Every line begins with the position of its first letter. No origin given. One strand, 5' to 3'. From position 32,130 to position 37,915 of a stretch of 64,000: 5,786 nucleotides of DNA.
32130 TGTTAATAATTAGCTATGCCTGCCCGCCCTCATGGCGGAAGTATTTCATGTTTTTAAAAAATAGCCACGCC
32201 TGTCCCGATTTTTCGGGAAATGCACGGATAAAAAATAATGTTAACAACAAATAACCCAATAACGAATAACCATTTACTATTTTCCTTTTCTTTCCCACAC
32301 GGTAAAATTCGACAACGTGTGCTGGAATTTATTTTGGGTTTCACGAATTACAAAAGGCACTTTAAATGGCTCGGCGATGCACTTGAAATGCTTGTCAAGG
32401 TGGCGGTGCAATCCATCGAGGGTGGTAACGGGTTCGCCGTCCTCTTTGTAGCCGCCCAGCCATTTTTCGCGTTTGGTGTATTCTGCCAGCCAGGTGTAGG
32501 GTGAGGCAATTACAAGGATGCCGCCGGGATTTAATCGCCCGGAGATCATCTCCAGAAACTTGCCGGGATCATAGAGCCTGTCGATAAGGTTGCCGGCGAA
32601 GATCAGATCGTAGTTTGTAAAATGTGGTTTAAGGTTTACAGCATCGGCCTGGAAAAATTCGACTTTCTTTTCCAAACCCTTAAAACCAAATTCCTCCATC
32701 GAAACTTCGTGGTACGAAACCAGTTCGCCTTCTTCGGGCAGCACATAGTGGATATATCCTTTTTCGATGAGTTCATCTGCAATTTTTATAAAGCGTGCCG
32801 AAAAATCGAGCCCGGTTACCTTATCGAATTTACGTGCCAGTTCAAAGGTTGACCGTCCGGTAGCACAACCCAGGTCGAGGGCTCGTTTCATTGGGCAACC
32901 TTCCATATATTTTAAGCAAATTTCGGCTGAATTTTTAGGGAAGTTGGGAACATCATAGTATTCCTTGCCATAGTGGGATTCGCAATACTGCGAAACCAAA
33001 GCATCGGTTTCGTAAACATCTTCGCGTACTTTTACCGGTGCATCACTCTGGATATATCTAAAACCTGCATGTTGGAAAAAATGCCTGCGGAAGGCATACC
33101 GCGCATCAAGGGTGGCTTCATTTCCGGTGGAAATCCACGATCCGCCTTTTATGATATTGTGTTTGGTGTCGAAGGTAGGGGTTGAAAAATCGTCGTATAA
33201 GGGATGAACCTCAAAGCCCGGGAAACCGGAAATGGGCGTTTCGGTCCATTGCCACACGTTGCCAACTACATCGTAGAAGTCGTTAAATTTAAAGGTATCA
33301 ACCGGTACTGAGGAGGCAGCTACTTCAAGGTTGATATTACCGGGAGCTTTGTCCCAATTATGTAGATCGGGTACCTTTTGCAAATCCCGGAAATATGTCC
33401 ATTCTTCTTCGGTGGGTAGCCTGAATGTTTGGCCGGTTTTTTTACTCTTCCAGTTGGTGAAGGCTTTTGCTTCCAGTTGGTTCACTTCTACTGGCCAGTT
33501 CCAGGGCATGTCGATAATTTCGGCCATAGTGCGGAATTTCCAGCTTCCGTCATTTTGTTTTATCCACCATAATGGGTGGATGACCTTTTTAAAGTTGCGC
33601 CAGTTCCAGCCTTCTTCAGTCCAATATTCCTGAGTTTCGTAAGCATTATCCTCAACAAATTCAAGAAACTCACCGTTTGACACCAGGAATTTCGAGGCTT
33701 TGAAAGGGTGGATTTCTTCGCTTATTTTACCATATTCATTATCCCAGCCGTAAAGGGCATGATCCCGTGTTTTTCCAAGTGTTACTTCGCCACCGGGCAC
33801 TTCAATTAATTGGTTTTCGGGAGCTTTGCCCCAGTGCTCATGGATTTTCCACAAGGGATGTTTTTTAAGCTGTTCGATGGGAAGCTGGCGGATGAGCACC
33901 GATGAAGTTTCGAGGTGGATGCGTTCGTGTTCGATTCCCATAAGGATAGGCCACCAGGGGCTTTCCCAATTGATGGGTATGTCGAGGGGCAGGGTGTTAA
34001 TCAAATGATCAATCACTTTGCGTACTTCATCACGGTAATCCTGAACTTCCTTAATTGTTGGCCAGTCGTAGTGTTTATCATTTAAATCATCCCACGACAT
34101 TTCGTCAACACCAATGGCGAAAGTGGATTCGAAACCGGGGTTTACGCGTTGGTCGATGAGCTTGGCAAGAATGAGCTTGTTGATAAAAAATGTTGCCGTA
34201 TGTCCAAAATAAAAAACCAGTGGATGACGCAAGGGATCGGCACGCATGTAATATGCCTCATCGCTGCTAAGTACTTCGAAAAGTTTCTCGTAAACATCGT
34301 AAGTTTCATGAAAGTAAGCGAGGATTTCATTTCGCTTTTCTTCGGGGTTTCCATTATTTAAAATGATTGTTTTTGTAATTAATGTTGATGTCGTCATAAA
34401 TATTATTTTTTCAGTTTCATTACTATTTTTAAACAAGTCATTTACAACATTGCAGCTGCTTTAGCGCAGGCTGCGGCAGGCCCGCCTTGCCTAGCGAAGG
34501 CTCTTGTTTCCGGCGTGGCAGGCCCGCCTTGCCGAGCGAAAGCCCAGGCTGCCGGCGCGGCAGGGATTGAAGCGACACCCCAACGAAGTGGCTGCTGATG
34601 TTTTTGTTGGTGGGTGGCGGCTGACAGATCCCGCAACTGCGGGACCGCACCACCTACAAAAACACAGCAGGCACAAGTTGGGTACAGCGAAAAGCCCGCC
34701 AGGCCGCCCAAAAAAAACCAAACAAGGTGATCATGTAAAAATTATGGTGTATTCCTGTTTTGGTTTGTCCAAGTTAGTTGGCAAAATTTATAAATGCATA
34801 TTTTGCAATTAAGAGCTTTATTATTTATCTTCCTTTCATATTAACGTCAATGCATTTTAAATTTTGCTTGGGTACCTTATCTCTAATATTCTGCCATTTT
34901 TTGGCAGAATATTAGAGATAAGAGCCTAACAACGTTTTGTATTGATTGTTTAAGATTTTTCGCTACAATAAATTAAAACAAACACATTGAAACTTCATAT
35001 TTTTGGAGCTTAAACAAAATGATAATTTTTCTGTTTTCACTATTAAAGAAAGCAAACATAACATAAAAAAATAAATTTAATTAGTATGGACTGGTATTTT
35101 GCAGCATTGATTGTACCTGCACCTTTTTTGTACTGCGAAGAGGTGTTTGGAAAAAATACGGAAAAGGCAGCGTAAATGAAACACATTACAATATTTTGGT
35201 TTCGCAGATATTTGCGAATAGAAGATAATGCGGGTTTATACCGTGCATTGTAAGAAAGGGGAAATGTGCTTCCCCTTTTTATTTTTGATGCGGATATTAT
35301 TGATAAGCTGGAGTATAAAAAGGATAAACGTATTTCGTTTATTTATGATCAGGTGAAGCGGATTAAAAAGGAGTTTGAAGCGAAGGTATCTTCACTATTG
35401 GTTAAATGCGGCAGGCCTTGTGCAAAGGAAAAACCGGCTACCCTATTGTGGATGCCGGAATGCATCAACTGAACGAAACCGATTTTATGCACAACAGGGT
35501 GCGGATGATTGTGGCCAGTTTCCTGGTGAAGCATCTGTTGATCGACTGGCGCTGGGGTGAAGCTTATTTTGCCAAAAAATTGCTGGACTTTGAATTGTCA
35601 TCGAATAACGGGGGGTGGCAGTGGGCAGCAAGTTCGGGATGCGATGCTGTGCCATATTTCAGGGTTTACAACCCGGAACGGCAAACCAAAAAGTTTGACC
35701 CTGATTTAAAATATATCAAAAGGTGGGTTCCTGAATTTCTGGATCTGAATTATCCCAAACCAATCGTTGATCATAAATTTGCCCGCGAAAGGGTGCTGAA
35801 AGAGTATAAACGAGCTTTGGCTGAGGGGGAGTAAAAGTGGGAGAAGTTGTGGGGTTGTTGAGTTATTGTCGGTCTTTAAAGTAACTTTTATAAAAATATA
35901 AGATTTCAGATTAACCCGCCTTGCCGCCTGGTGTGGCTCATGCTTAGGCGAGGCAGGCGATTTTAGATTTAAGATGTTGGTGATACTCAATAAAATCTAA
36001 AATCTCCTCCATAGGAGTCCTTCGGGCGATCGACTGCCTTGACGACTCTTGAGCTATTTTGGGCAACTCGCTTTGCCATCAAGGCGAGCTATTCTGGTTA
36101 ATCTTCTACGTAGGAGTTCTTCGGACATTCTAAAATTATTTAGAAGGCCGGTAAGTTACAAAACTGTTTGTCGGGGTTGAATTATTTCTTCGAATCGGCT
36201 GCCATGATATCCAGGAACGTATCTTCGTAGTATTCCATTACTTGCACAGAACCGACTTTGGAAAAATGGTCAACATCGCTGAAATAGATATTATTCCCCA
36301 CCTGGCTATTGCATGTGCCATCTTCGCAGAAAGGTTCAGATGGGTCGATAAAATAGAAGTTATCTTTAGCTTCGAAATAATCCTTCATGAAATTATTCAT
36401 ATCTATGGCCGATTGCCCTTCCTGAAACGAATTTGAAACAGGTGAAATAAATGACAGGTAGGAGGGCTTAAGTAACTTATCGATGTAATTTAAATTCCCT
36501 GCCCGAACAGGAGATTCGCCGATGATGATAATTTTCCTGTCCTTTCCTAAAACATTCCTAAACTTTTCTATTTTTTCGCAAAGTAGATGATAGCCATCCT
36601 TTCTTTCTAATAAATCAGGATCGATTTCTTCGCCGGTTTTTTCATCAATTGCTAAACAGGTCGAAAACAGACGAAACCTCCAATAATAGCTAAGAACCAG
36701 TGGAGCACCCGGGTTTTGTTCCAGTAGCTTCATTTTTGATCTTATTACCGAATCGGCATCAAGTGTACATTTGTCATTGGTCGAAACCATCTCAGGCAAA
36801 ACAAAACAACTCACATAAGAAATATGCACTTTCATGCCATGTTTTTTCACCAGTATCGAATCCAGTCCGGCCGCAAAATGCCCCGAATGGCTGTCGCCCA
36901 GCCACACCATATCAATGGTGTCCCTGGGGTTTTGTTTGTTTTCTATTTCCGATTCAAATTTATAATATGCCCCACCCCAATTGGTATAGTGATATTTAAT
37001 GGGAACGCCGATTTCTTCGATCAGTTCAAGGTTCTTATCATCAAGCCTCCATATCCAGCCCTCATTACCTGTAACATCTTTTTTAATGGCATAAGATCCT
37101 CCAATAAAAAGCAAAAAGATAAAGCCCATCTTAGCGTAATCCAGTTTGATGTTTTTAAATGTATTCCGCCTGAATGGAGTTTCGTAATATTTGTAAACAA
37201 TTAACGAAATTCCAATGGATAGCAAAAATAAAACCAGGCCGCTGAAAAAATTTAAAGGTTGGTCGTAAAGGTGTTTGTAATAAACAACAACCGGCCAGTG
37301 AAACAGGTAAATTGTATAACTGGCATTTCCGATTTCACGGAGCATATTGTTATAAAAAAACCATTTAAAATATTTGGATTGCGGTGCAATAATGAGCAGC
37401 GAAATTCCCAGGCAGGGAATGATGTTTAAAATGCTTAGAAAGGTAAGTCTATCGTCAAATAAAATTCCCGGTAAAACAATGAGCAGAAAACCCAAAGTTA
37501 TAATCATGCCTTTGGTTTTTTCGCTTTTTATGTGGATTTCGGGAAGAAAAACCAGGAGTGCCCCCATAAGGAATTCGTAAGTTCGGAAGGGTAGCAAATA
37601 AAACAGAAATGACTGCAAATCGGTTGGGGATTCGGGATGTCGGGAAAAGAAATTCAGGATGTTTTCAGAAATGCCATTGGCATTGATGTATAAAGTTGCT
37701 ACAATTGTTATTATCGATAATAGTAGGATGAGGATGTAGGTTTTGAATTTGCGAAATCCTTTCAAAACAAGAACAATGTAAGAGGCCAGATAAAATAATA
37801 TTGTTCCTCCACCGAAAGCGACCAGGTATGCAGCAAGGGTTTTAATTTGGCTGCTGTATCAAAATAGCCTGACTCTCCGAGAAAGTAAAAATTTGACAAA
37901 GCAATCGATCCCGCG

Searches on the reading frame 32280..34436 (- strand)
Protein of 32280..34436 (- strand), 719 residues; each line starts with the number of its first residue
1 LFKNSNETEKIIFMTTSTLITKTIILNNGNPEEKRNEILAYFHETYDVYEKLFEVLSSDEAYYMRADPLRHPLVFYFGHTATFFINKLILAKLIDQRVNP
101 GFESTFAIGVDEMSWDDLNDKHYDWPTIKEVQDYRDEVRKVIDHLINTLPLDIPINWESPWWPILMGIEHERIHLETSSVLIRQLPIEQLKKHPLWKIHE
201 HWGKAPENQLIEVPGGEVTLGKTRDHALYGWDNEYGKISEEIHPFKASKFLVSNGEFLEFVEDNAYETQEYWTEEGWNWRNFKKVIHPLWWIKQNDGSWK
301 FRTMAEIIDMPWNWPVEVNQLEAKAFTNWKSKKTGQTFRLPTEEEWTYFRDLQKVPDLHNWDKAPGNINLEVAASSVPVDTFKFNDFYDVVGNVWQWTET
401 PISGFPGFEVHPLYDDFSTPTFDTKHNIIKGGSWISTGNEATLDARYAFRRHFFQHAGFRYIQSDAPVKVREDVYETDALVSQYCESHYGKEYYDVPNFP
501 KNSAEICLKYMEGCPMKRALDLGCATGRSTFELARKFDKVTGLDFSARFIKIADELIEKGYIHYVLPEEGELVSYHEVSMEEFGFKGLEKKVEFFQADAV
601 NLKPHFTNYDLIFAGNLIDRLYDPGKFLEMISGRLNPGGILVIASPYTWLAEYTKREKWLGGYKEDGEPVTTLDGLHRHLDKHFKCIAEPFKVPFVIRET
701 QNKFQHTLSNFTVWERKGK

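Call 86: search_protein_families(library=pfam, proteins=[window:32280-34436:-], max_evalue=0.0001)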
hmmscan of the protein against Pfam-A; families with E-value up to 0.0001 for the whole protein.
window:32280-34436:- (719 aa): 7 families
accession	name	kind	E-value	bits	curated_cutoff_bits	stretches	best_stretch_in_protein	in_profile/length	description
PF03781.23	FGE-sulfatase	-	8.5e-29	101.4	23.3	1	208-461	3-253/255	Sulfatase-modifying factor enzyme 1-like domain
PF13847.12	Methyltransf_31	-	1.1e-14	54.8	27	2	517-560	5-51/145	Methyltransferase domain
PF08242.18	Methyltransf_12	-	4.3e-12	47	30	1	520-557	1-41/98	Methyltransferase domain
PF08241.18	Methyltransf_11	-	2.9e-11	44.3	21.2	1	520-643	1-95/95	Methyltransferase domain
PF13649.12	Methyltransf_25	-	4e-11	43.9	27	1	520-559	2-43/97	Methyltransferase domain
PF12867.12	DinB_2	-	4.3e-10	40.6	24.8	1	42-177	2-127/128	DinB superfamily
PF13489.12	Methyltransf_23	-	2.7e-09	37.4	27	1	517-647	24-120/164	Methyltransferase domain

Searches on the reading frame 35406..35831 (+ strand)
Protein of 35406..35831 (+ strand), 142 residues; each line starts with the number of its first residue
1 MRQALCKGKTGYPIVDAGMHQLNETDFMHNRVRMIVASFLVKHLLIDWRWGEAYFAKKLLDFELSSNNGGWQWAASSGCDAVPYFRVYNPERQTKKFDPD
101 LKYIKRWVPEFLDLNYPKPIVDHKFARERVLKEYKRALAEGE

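Call 90: search_protein_families(library=pfam, proteins=[window:35406-35831:+], max_evalue=0.00001)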
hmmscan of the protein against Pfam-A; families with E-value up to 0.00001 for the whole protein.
window:35406-35831:+ (142 aa): 1 family
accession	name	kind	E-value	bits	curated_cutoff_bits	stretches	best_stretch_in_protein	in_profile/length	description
PF03441.19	FAD_binding_7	-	6.5e-61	205.7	27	1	3-113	45-155/203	FAD binding domain of DNA photolyase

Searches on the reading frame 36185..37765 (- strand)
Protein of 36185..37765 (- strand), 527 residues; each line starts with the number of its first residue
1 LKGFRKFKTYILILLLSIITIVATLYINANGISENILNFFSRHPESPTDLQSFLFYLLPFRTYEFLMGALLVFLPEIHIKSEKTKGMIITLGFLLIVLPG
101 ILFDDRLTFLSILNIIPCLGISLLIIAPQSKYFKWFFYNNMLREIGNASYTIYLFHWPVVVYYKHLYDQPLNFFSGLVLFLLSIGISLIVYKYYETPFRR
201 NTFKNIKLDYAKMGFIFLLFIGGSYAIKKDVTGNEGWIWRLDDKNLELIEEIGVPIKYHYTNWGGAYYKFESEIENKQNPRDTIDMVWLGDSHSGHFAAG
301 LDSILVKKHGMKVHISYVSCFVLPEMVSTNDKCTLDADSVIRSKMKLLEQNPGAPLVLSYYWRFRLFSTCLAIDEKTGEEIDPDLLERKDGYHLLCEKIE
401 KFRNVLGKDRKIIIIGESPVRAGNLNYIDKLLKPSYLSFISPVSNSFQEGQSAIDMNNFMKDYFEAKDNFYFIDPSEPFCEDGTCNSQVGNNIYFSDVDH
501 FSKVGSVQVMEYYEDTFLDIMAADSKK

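Call 90: search_protein_families(library=pfam, proteins=[window:36185-37765:-], max_evalue=0.00001)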
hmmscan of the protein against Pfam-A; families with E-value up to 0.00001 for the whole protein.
window:36185-37765:- (527 aa): 2 families
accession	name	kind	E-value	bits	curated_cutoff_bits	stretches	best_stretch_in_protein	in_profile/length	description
PF19040.6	SGNH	-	1.5e-19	71.1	27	1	283-512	23-245/248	SGNH domain (fused to AT3 domains)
PF01757.29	Acyl_transf_3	-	5.6e-12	45.8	31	1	2-191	143-325/326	Acyltransferase domain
